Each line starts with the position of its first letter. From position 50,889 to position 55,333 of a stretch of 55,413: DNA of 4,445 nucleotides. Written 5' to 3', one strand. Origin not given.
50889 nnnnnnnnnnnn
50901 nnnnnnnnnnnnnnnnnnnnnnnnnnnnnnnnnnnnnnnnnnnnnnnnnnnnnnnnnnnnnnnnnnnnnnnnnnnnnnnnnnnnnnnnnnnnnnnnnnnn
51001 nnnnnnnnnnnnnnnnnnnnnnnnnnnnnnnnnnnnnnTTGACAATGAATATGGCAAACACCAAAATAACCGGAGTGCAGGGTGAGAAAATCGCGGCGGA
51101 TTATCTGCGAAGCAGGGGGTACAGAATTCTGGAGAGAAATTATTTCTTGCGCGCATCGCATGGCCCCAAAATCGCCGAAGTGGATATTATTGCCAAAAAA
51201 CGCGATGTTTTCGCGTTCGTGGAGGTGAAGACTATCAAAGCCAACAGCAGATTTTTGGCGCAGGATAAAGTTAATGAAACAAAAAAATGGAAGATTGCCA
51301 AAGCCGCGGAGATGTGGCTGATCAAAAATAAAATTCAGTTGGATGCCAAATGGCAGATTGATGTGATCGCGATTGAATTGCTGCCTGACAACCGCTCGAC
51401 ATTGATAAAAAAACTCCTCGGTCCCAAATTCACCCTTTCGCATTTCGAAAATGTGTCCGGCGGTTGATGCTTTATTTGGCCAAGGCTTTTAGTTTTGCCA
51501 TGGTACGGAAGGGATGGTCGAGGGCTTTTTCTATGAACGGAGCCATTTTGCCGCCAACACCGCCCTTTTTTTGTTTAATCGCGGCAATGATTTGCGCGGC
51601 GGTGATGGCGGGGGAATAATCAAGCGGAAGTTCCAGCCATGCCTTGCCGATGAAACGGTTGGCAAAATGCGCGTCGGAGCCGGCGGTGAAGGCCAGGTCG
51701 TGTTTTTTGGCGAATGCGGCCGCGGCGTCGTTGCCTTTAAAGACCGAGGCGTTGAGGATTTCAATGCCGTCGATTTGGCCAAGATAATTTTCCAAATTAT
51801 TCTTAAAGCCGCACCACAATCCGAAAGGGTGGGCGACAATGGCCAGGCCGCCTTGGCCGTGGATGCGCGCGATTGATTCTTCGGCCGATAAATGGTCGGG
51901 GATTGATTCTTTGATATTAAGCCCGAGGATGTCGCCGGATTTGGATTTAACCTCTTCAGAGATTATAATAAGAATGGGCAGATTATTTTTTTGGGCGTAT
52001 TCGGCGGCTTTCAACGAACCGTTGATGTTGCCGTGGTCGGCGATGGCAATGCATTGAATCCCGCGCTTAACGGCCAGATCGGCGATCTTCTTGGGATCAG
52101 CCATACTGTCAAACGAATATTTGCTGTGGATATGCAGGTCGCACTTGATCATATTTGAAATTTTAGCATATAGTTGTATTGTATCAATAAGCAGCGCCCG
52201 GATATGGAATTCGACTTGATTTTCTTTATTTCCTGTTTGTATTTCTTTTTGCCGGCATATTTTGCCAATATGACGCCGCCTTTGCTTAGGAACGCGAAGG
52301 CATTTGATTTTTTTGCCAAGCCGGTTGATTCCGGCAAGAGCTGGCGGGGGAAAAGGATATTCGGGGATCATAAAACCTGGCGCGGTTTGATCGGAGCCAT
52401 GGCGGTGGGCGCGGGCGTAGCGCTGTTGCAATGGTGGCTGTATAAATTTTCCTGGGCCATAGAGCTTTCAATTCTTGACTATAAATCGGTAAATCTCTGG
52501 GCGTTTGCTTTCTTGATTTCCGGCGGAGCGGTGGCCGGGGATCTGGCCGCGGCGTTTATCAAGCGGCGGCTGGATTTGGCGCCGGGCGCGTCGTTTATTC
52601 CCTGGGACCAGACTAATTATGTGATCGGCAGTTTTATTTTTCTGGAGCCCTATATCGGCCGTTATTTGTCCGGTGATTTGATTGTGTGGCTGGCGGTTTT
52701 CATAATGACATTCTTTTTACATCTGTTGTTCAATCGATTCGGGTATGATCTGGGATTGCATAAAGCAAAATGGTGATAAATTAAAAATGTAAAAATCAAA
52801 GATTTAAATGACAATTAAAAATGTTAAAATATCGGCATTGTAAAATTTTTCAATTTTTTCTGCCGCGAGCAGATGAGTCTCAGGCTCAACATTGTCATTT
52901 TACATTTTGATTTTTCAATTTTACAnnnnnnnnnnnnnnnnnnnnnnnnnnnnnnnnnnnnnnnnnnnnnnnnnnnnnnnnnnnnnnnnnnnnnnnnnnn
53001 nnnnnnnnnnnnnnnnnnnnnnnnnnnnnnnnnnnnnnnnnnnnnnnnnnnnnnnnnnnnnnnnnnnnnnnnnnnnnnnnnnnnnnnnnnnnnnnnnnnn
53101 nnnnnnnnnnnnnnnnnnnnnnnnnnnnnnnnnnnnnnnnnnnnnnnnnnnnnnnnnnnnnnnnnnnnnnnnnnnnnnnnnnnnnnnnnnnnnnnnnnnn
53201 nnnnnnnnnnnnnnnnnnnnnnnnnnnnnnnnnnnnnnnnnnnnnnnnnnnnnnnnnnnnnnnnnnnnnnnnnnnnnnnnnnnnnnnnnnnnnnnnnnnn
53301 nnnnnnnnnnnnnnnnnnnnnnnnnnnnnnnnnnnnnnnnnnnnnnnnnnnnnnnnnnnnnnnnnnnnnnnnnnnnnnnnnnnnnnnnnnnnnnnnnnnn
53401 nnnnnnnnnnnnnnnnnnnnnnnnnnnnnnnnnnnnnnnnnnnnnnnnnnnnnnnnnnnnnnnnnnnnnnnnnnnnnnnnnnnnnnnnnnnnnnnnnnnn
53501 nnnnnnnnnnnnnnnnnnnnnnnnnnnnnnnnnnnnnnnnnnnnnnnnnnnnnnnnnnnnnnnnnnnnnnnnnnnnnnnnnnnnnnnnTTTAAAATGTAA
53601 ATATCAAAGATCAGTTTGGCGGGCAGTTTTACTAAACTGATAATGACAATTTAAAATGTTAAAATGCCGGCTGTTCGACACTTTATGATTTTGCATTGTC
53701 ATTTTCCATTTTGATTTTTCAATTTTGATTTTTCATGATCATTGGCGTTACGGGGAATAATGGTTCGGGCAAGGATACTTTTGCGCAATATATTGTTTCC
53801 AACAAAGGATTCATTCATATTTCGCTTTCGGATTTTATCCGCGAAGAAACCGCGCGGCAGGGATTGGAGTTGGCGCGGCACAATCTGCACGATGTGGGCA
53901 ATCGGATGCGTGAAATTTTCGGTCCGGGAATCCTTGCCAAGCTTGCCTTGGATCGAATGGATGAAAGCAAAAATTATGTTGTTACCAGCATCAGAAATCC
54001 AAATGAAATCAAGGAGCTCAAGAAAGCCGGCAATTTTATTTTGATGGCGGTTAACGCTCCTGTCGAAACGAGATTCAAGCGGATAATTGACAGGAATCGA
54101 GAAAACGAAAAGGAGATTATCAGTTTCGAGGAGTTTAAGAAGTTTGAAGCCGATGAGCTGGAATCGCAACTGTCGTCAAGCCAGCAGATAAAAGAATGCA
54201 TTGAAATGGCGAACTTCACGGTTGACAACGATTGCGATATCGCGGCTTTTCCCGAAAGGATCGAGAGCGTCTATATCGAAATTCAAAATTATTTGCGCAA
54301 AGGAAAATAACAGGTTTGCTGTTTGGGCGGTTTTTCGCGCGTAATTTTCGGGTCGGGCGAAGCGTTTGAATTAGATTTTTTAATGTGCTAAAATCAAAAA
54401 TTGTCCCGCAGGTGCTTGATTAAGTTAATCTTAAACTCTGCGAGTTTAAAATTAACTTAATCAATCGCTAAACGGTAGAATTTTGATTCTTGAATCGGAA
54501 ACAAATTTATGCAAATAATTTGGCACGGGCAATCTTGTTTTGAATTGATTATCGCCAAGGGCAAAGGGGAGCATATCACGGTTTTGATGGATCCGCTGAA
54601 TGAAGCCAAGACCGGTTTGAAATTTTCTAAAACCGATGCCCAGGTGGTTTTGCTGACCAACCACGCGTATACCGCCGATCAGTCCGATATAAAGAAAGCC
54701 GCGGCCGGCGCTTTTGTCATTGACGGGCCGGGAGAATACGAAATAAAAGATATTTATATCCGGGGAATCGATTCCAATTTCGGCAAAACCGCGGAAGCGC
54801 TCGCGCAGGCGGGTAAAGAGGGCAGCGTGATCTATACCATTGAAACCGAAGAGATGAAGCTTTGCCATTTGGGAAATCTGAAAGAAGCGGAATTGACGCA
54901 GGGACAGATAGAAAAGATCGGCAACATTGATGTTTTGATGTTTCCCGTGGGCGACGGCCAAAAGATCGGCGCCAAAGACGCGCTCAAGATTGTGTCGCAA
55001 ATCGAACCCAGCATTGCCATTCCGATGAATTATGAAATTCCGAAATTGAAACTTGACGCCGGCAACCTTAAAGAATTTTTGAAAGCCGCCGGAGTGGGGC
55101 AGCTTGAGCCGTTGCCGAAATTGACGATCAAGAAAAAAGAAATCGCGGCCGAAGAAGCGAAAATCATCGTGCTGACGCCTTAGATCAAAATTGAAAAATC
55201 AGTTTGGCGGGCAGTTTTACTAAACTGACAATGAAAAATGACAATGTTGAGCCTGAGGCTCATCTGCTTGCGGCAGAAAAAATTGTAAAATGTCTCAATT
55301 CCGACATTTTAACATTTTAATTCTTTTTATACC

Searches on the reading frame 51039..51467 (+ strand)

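Call 88: search_protein_families(library=pfam, proteins=[window:51039-51467:+], max_evalue=0.01)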
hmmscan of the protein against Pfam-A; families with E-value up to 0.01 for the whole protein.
window:51039-51467:+ (142 aa): 3 families
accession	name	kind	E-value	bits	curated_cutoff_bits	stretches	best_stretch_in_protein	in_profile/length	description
PF02021.23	UPF0102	-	3.1e-20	72.7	23.6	1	15-112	1-80/80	Uncharacterised protein family UPF0102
PF08378.17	NERD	-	1e-06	29.7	22.1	1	12-72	2-62/111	Nuclease-related domain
PF01870.24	Hjc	-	0.00096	19.5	21.1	1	39-93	22-76/93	Archaeal holliday junction resolvase (hjc)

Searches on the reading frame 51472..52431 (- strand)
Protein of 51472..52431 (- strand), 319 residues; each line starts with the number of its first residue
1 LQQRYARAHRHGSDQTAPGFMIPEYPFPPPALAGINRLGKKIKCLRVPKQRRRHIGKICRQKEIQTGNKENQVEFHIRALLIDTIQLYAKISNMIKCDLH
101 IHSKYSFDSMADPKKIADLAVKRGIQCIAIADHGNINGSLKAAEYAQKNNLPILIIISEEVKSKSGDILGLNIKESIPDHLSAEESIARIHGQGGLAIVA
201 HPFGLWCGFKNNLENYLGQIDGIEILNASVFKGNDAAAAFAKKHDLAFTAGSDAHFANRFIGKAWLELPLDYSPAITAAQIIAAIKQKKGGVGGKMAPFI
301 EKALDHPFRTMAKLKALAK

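Call 8: search_protein_families(library=pfam, proteins=[window:51472-52431:-], max_evalue=0.001)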
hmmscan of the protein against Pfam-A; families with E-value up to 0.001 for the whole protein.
window:51472-52431:- (319 aa): 2 families
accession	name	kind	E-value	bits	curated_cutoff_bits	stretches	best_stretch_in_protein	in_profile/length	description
PF13263.12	PHP_C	-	1.6e-12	47.2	21.3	1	234-288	4-54/56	PHP-associated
PF02811.25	PHP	-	2.6e-11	44.5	26.4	1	98-162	1-64/164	PHP domain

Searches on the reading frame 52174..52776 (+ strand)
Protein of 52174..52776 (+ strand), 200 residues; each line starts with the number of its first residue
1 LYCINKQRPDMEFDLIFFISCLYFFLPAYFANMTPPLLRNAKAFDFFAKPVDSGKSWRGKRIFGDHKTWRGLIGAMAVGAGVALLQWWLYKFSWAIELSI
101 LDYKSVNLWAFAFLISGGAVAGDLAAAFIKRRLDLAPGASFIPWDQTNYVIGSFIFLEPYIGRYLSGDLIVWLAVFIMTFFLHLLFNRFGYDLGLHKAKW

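Call 88: search_protein_families(library=pfam, proteins=[window:52174-52776:+], max_evalue=0.01)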
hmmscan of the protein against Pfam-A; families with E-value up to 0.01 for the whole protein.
window:52174-52776:+ (200 aa): 2 families
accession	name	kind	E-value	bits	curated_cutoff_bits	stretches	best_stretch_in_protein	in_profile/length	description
PF01864.22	CarS-like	-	1.9e-30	106.6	22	1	15-200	4-175/175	CDP-archaeol synthase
PF01148.25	CTP_transf_1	-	3.6e-05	24.2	24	1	66-134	169-229/264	Cytidylyltransferase family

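Call 89: search_solved_structures(query=window:52174-52776:+, max_evalue=0.01, show_alignments=1)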
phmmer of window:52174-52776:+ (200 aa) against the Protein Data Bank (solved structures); distinct sequences matched with E-value up to 0.01: 1.
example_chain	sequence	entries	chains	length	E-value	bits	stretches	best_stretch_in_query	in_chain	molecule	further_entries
5guf_A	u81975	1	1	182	1.1e-10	44.9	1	19-200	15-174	CDP-archaeol synthase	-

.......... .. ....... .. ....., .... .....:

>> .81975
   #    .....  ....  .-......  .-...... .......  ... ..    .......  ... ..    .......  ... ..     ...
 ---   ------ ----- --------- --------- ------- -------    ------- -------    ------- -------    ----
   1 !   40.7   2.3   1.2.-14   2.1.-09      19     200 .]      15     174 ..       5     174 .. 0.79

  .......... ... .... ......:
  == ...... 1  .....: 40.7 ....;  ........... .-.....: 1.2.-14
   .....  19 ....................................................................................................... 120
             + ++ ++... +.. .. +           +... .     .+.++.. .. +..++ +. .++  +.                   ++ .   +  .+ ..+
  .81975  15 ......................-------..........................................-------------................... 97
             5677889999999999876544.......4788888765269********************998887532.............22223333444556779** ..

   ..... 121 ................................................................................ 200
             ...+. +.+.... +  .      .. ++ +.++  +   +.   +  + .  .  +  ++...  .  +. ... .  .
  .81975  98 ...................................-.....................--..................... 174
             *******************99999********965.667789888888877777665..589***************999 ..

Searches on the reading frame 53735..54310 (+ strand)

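Call 8: search_protein_families(library=pfam, proteins=[window:53735-54310:+], max_evalue=0.001)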
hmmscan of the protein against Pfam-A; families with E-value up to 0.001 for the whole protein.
window:53735-54310:+ (191 aa): 6 families
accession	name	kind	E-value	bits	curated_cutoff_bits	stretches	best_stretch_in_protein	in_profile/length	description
PF13207.12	AAA_17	-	8.3e-13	49.2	27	1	6-127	1-128/136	AAA domain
PF13238.12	AAA_18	-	1.8e-09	38.6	29.4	1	3-127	1-118/128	AAA domain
PF21448.3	DNMK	-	1.4e-05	25.2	27.1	0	2-38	2-38/232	Deoxynucleotide monophosphate kinase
PF13671.12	AAA_33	-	1.8e-05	25.5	27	1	5-134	4-133/143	AAA domain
PF01121.26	CoaE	-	4.1e-05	23.8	27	0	1-49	1-43/180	Dephospho-CoA kinase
PF00406.28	ADK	-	0.00019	22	26.8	1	6-42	2-38/151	Adenylate kinase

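Call 64: search_protein_families(library=ncbifam, proteins=[window:53735-54310:+], max_evalue=0.001)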
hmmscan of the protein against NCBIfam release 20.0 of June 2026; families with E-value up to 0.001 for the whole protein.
window:53735-54310:+ (191 aa): 8 families
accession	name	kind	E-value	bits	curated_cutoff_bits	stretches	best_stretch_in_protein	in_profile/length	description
NF006226.0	PRK08356.1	equivalog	1.9e-23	83.2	189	1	1-181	6-191/195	hypothetical protein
NF041025.1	antiphage_deaminase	equivalog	2.3e-14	53.1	400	1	1-166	2-191/437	anti-phage dCTP deaminase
TIGR02173.1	cyt_kin_arch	equivalog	1.7e-07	31.4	102.1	1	1-130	1-120/169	(d)CMP kinase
TIGR01359.1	UMP_CMP_kin_fam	subfamily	4.7e-07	29.9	207.6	1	4-124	3-130/185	UMP-CMP kinase family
TIGR01360.1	aden_kin_iso1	equivalog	7.2e-06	25.8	284.1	1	2-123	5-130/188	adenylate kinase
TIGR00152.1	TIGR00152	equivalog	7.5e-06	25.9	65.55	1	2-75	1-66/188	dephospho-CoA kinase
TIGR01351.1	adk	subfamily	4.2e-05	23.3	168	1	6-43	5-42/212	adenylate kinase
NF001381.0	PRK00279.1-3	equivalog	0.00058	19.7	187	1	4-44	4-45/188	adenylate kinase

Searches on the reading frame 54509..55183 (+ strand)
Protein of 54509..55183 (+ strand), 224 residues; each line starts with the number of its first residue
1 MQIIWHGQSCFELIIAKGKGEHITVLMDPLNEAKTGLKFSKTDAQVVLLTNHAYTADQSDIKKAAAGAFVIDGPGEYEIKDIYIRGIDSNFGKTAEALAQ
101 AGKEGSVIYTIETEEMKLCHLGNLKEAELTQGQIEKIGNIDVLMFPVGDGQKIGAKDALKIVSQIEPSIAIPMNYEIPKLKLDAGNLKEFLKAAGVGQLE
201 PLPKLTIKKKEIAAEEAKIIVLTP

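Call 8: search_protein_families(library=pfam, proteins=[window:54509-55183:+], max_evalue=0.001)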
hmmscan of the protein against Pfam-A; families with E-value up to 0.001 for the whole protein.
window:54509-55183:+ (224 aa): 1 family
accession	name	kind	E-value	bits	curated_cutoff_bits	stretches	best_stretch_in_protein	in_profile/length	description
PF13483.12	Lactamase_B_3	-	1.6e-28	100.1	24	1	2-173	1-159/160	Beta-lactamase superfamily domain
